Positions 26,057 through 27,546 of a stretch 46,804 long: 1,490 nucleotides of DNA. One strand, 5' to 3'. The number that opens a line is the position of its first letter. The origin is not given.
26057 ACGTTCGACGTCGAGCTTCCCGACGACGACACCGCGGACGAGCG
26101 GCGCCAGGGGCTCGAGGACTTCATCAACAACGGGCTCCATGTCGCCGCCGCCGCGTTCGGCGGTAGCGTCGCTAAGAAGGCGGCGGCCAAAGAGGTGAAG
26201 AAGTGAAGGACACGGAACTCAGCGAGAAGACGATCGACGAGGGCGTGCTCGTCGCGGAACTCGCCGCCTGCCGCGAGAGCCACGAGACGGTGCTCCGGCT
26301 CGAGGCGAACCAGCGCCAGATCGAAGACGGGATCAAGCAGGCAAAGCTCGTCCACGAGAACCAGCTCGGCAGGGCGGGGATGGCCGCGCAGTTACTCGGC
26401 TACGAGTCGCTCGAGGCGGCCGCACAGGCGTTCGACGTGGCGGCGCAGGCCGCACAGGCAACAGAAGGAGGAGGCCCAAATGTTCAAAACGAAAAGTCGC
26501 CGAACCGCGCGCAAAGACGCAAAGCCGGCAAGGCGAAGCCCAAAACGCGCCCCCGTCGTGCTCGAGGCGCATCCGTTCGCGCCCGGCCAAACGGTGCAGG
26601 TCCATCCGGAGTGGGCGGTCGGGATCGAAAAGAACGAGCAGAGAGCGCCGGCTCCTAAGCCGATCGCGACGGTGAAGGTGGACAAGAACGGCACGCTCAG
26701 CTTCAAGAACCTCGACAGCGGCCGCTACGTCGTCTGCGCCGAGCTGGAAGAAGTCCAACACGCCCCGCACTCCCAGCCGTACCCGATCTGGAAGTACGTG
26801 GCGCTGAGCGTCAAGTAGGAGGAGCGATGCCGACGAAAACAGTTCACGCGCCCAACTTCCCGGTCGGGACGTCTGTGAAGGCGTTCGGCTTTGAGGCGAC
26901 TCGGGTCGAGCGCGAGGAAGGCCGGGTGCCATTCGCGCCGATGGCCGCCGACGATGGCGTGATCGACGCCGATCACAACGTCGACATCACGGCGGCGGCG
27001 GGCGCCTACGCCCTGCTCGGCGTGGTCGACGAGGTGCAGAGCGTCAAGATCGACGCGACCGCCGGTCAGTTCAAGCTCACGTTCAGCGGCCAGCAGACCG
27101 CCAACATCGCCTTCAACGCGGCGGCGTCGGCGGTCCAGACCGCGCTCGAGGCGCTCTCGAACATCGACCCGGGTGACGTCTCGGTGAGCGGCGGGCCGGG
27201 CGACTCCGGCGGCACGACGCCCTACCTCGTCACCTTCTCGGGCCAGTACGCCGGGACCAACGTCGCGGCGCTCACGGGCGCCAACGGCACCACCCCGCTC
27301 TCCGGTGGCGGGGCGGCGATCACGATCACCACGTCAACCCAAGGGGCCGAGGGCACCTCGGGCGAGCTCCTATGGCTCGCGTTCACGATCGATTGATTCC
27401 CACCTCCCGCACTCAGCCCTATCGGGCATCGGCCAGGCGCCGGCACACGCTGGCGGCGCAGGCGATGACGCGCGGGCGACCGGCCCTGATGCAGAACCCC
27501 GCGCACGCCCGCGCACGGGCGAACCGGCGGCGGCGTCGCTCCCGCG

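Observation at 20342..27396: Three proteins between portal and scaffold share an N-terminal FP-x-GT-x-V module fused to different C-terminal parts, alongside a free glycosidase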

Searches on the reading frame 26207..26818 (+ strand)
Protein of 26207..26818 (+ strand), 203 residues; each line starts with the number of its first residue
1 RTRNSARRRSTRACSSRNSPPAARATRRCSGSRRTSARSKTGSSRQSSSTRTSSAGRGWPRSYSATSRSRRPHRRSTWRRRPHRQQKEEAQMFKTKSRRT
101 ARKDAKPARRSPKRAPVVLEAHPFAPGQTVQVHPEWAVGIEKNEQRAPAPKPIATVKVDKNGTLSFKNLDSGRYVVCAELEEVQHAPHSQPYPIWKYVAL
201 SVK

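Call 30: search_protein_families(library=pfam, proteins=[window:26207-26818:+], max_evalue=0.05)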
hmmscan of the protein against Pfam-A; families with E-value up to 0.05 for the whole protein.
window:26207-26818:+ (203 aa): 2 families
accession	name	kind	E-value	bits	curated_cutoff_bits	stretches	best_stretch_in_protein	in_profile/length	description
PF17802.7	SpaA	-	0.016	15.8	23.1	1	147-176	31-56/91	Prealbumin-like fold domain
PF17210.9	SdrD_B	-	0.02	15.5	29.7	1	152-179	38-65/112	SdrD B-like domain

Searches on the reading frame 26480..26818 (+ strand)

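Call 5: search_protein_families(library=pfam, proteins=[window:26480-26818:+], max_evalue=0.1)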
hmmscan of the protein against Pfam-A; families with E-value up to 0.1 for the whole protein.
window:26480-26818:+ (112 aa): 3 families
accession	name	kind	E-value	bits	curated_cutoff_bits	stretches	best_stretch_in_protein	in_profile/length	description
PF17802.7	SpaA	-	0.0057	17.2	23.1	1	56-85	31-56/91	Prealbumin-like fold domain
PF17210.9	SdrD_B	-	0.01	16.5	29.7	1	61-88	38-65/112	SdrD B-like domain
PF10670.15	DUF4198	-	0.019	15.6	34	1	36-90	162-208/209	Domain of unknown function (DUF4198)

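Call 9: search_protein_families(library=phrogs, proteins=[window:26480-26818:+], max_evalue=0.01)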
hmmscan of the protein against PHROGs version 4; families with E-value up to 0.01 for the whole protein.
window:26480-26818:+ (112 aa): 0 families

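Call 95: search_protein_families(library=ncbifam, proteins=[window:26480-26818:+], max_evalue=0.01)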
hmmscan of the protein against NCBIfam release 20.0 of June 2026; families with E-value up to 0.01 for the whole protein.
window:26480-26818:+ (112 aa): 0 families

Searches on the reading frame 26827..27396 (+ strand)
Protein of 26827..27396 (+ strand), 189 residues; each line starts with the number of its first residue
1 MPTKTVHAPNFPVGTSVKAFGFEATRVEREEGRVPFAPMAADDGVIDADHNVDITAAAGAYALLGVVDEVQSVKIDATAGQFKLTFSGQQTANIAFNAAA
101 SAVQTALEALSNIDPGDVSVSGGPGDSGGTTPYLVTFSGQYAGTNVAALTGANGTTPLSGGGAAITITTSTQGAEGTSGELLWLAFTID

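Call 5: search_protein_families(library=pfam, proteins=[window:26827-27396:+], max_evalue=0.1)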
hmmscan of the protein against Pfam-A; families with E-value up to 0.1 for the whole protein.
window:26827-27396:+ (189 aa): 0 families

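Call 9: search_protein_families(library=phrogs, proteins=[window:26827-27396:+], max_evalue=0.01)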
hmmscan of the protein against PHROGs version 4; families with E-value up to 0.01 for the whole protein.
window:26827-27396:+ (189 aa): 4 families
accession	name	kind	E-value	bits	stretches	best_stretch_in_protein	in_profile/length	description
phrog_5042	-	unknown function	4.8e-13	50.2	1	66-169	110-210/227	-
phrog_2839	-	tail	1.5e-09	37.9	1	73-153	66-143/581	tail sheath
phrog_10909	-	tail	2.8e-07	31.3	1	56-153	192-283/290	major tail protein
phrog_792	-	tail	0.00015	22.1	1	70-127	263-320/350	major tail protein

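Call 45: find_homologous_proteins(query=window:26827-27396:+, max_evalue=0.001)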
Query window:26827-27396:+ (189 aa): 176 proteins with E <= 0.001 among 2423 candidates; the best 120 are listed.
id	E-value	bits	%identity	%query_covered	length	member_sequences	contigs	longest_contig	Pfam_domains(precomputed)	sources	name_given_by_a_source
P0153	1.4e-113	395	100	100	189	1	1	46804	-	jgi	jgi:hypothetical protein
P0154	7.9e-63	229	62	99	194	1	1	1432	-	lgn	-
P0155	1.2e-62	229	62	100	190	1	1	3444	-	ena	-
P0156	1.7e-59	219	64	95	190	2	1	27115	-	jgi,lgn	jgi:hypothetical protein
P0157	2.7e-58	215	61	98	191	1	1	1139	-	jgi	jgi:hypothetical protein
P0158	4.0e-58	214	62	95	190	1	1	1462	-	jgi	jgi:hypothetical protein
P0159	2.1e-52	196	62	87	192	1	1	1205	-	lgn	-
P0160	2.2e-52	195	54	74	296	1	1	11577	-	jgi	jgi:hypothetical protein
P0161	2.7e-51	192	59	93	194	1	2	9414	-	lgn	-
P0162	4.8e-51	191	56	77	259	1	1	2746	-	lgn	-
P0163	2.8e-50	189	56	94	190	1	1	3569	-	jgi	jgi:hypothetical protein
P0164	5.3e-50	188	57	94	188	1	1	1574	-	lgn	-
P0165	1.5e-49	186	57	96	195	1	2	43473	-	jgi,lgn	jgi:hypothetical protein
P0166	5.7e-49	184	59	90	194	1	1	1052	-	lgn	-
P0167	6.0e-49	184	54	99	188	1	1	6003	-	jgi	jgi:hypothetical protein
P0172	3.1e-47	179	53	94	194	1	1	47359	-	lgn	-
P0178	2.4e-45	173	58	89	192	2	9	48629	-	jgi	jgi:hypothetical protein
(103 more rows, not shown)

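Call 55: find_encoding_contigs(protein=P0178, flank=10000, max_places=1)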
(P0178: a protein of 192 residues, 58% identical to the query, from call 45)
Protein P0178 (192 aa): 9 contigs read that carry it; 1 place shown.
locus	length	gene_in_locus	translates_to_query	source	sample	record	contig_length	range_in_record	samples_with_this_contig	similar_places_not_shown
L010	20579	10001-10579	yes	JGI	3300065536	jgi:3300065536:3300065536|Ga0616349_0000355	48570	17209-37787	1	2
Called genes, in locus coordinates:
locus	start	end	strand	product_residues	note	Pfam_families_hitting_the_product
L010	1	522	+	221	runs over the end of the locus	PF13155:Toprim_2 (weak)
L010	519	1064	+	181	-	-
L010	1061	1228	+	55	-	-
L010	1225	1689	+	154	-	-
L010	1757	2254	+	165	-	-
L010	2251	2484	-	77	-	-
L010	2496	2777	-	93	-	-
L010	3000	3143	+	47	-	-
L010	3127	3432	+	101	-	PF13392:HNH_3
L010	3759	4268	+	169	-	PF21983:NikA-like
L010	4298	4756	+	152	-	PF13392:HNH_3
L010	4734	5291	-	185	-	-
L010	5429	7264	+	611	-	-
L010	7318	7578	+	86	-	-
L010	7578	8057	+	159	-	-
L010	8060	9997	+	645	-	PF23899:SU10_portal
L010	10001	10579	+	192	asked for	-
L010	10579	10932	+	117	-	-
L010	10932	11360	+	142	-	PF13392:HNH_3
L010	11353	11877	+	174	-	-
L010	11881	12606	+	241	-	-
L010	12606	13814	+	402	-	-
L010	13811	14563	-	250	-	-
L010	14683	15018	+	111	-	-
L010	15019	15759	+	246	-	-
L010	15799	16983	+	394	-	PF17236:SU10_MCP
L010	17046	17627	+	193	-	-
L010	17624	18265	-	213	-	-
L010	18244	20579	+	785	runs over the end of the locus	-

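Call 56: find_encoding_contigs(protein=P0172, flank=10000, max_places=1)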
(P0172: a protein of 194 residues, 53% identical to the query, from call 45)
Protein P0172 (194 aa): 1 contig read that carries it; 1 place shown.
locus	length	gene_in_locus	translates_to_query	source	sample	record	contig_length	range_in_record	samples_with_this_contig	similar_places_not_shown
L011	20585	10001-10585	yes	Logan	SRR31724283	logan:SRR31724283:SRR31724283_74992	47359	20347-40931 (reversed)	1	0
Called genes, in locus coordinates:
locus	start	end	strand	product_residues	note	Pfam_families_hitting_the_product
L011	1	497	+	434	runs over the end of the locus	PF00772:DnaB, PF20307:divDNAB (weak), PF03796:DnaB_C, PF13481:AAA_25 (weak), PF06745:ATPase (faint)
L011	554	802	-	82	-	-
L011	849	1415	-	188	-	-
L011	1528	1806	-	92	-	-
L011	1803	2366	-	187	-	-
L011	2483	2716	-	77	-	-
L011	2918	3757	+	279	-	-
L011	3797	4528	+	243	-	PF21983:NikA-like (weak)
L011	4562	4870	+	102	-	-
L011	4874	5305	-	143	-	PF06737:Transglycosylas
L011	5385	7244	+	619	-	-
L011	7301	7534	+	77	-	-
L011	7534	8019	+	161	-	-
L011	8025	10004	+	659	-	PF23899:SU10_portal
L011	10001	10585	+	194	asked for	-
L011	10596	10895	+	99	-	-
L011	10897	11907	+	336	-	-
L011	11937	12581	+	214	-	-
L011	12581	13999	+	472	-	-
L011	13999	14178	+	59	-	-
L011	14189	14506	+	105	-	-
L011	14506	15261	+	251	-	-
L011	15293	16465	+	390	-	PF17236:SU10_MCP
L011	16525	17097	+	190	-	-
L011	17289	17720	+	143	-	PF24175:SU10_adaptor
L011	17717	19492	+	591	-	-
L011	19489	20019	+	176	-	-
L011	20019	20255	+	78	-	-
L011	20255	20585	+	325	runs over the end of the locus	-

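Call 57: find_encoding_contigs(protein=P0165, flank=10000, max_places=1)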
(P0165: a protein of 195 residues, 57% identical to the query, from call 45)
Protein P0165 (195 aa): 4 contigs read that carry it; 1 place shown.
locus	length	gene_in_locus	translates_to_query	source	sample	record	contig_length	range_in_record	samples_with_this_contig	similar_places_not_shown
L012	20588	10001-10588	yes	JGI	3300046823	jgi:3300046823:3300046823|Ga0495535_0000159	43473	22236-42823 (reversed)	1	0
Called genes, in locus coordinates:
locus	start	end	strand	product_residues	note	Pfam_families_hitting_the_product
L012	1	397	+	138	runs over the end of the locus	PF05866:RusA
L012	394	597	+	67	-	-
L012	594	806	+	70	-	-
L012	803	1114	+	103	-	-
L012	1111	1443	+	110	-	-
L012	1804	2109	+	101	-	-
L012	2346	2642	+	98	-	-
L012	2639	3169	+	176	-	-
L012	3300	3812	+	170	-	-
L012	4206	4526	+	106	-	PF21983:NikA-like (weak)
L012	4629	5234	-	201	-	-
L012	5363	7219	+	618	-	-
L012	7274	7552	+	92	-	-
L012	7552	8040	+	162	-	-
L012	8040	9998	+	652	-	PF23899:SU10_portal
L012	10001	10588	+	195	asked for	-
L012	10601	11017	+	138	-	-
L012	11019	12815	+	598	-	-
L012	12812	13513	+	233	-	-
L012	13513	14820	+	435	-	-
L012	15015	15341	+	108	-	-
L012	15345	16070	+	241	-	-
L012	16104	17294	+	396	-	PF17236:SU10_MCP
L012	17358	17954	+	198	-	-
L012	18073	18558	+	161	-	PF24175:SU10_adaptor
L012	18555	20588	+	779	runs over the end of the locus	-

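Call 64: predict_structure(alignment_id=A3)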
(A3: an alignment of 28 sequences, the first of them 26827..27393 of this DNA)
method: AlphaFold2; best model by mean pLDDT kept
length: 189 residues; sequences in the alignment: 28
mean_pLDDT: 90.7   pTM: 0.75
mean pLDDT of the five models: 90.7, 90.2, 90.0, 88.3, 86.9
residues with pLDDT >= 90: 133; 70-90: 43; 50-70: 13; < 50: 0
segments of 3 or more residues with pLDDT < 50: none
pLDDT, mean of each block of 10 residues (from residue 1): 95 90 80 69 94 97 90 97 98 98 98 95 88 93 88 97 94 70 93
secondary structure, 60 per line:
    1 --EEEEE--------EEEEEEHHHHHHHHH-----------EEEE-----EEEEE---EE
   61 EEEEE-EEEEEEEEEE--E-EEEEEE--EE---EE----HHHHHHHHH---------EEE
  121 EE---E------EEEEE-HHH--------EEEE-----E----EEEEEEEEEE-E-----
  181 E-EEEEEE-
elements in order: E3-7 E16-21 H22-30 E42-45 E51-55 E59-65 E67-76 E81-86 H100-108 E118-122 E133-137 E150-153 E164-173 E183-188

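Call 67: fold_search(model_id=the predicted structure, library=pdb)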
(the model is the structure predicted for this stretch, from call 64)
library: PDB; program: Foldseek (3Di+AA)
matches with E <= 10: 405; with E <= 0.001: 6
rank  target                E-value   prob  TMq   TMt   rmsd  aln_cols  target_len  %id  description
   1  9d93_Md               1.4e-06  1.00  0.50  0.16   9.2       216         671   22  Mycobacteriophage Bxb1 tail tip - Composite map and model (released 2024-09-25)
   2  9d93_Ma               2.5e-06  1.00  0.49  0.16  10.3       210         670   23  Mycobacteriophage Bxb1 tail tip - Composite map and model (released 2024-09-25)
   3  9d93_Mc               4.5e-06  1.00  0.51  0.16   9.3       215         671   23  Mycobacteriophage Bxb1 tail tip - Composite map and model (released 2024-09-25)
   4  8giu_1                1.1e-04  1.00  0.38  0.32   9.1       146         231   22  Mycobacterium phage Patience (released 2023-05-24)
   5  9d9x_Ha               2.2e-04  1.00  0.43  0.22   4.7       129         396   27  Mycobacteriophage Bxb1 Capsid - Composite map and model (released 2024-09-25)
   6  9d9w_Aa               2.9e-04  1.00  0.39  0.20   9.1       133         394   27  Mycobacteriophage Bxb1 C1 Capsid and Portal - Composite map and model (released 2024-10-09)
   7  8kee_C                2.1e-02  0.99  0.35  0.15   7.0       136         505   19  Cyanophage A-1(L) sheath-tube (released 2024-04-10)
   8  9d93_Ja               2.2e-02  1.00  0.36  0.25   4.1       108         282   25  Mycobacteriophage Bxb1 tail tip - Composite map and model (released 2024-09-25)
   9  8kee_A                2.5e-02  0.99  0.34  0.15   7.2       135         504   19  Cyanophage A-1(L) sheath-tube (released 2024-04-10)
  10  9d94_Ji               8.9e-02  1.00  0.36  0.27   3.4       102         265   24  Mycobacteriophage Bxb1 portal and connector assembly - Composite map and model (released 2024-09-25)
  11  9d93_Jb               1.1e-01  0.99  0.37  0.26   9.2       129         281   22  Mycobacteriophage Bxb1 tail tip - Composite map and model (released 2024-09-25)
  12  9mt4_Q                1.4e-01  0.60  0.28  0.15   6.9       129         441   18  Connector structure of phage JohannRWettstein (Bas63) (released 2025-11-19)
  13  9d94_Jb               1.6e-01  1.00  0.37  0.27   3.3       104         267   24  Mycobacteriophage Bxb1 portal and connector assembly - Composite map and model (released 2024-09-25)
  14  9d94_Jd               1.9e-01  0.98  0.38  0.27   8.2       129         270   20  Mycobacteriophage Bxb1 portal and connector assembly - Composite map and model (released 2024-09-25)
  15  9mt4_R                3.5e-01  0.30  0.25  0.14   7.5       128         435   16  Connector structure of phage JohannRWettstein (Bas63) (released 2025-11-19)
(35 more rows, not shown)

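Call 76: find_related_loci(query=A3, collection=viral_contigs, flank=10000)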
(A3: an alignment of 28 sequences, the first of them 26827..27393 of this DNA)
Query A3 (189 aa) in viral_contigs; peptide patterns used: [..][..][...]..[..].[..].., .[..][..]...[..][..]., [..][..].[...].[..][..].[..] (x = any residue, [..] = any of these).
434 stretches matched a pattern; 146 encode a relative of the query (tblastn E <= 1e-3); the best 80 are kept; 79 distinct loci.
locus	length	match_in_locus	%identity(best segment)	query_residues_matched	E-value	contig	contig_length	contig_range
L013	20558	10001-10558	57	3-183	2e-49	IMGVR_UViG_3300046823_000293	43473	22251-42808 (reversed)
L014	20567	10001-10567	58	1-189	5e-48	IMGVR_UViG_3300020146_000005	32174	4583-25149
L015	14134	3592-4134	57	10-189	6e-45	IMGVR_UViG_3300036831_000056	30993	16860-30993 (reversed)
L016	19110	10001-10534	57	11-189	4e-43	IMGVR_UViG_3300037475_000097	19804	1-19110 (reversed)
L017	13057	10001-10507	50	11-179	3e-42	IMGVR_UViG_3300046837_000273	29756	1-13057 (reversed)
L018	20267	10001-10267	57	82-173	4e-25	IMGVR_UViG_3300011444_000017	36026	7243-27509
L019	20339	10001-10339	51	58-174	1e-23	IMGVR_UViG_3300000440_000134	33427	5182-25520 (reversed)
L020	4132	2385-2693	52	68-179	1e-23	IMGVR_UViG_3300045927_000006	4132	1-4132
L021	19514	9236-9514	55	64-153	2e-23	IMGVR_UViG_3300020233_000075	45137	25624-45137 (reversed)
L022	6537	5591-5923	46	68-187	8e-23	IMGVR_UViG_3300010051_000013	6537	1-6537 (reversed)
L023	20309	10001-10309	52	57-161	3e-22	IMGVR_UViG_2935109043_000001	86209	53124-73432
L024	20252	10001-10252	59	68-152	1e-21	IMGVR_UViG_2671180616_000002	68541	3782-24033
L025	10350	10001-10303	52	64-169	2e-21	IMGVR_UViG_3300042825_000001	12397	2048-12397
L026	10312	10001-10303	52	64-169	2e-21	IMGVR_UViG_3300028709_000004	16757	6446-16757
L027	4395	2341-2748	43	54-189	5e-21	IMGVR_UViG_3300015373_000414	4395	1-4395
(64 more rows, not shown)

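Call 82: search_protein_families(library=pfam, proteins=[L010:11881-12603:+, L011:11937-12578:+, L012:12812-13510:+, L011:12581-13996:+, L012:13513-14817:+, L010:12606-13811:+, L012:11019-12812:+, L011:10897-11904:+], max_evalue=0.01)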
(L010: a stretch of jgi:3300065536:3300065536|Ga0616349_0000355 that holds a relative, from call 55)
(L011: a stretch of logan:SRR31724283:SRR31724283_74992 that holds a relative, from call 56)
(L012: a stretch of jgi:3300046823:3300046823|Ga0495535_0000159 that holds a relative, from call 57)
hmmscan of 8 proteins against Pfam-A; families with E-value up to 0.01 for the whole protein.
L010:11881-12603:+ (241 aa): 0 families

L011:11937-12578:+ (214 aa): 0 families

L012:12812-13510:+ (233 aa): 1 family
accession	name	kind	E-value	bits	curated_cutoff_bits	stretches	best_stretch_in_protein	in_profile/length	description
PF16378.10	DUF4988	-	0.0069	16.6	30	0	86-141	45-100/183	Domain of unknown function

L011:12581-13996:+ (472 aa): 0 families

L012:13513-14817:+ (435 aa): 0 families

L010:12606-13811:+ (402 aa): 1 family
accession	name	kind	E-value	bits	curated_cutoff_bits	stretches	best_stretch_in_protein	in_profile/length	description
PF01391.23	Collagen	-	6.9e-07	29.4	27.2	1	88-125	9-46/60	Collagen triple helix repeat (20 copies)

L012:11019-12812:+ (598 aa): 1 family
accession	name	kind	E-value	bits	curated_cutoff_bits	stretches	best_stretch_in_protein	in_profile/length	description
PF12708.12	Pect-lyase_RHGA_epim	-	0.00066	20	27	1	134-203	6-77/213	Rhamnogalacturonase A/epimerase, pectate lyase-like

L011:10897-11904:+ (336 aa): 0 families

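Call 94: search_solved_structures(query=A3, max_evalue=1)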
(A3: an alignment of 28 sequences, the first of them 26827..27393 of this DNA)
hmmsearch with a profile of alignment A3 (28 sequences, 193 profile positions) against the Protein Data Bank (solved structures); distinct sequences matched with E-value up to 1: 4.
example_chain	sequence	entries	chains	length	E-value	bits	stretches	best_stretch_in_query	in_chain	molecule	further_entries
9d93_Ma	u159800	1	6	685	1.5e-35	125.7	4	69-128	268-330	Tail tip cage, gp23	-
9d9w_Aa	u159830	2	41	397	6.9e-10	42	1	79-136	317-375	Major capsid protein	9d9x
8giu_1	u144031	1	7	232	0.00022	24.1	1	75-176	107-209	gp_22 (Minor Capsid Protein)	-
9d93_Ja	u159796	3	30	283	0.00039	23.3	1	79-127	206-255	Tail tube, gp19 | Major tail protein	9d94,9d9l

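Call 95: search_protein_families(library=ncbifam, proteins=[window:26827-27396:+], max_evalue=0.01)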
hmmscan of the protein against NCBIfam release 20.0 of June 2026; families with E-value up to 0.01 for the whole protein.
window:26827-27396:+ (189 aa): 0 families
